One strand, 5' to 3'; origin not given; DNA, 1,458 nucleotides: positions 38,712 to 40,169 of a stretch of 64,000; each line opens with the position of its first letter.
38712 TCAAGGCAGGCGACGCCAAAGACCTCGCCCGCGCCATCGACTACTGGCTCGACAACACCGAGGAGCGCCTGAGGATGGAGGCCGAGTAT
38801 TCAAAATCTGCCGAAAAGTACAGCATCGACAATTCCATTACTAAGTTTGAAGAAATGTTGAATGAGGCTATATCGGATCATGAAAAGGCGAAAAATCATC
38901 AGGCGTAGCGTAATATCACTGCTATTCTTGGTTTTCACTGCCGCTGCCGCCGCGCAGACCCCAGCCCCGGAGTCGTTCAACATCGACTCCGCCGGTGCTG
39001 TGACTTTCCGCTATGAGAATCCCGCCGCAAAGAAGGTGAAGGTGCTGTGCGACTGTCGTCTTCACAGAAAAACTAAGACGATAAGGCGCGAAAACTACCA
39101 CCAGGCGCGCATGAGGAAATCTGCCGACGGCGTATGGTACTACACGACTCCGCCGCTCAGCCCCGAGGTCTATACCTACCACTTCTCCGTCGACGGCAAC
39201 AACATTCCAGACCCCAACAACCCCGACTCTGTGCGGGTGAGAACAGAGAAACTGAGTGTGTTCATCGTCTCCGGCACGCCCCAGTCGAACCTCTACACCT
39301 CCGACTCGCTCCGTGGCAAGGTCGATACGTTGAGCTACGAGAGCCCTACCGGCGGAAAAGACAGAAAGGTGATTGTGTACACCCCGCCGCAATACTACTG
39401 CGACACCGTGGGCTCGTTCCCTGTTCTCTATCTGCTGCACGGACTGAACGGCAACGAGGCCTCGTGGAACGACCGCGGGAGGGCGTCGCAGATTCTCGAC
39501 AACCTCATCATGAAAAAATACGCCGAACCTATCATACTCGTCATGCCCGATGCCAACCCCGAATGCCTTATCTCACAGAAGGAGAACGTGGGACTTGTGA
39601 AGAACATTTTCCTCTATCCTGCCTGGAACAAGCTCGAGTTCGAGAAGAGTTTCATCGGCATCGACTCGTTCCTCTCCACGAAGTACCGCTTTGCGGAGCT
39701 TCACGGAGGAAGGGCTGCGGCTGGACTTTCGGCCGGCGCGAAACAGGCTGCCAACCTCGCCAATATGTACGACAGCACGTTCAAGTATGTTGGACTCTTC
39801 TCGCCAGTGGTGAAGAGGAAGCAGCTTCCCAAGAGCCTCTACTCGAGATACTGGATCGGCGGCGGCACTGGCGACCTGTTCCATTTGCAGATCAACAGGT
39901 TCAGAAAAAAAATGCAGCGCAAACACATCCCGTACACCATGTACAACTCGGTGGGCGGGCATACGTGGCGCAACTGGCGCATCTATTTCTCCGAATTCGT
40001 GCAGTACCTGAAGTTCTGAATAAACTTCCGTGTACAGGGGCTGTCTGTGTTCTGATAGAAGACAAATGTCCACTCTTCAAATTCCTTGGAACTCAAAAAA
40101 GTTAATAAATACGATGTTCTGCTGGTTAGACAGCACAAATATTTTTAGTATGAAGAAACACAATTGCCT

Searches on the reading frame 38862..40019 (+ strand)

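Call 37: search_protein_families(library=pfam, proteins=[window:38862-40019:+], max_evalue=0.001)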
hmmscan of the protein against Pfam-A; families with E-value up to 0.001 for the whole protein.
window:38862-40019:+ (385 aa): 1 family
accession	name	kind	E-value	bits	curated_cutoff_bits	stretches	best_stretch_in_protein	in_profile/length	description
PF00756.26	Esterase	-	9.8e-15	55.4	22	1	163-319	3-152/251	Putative esterase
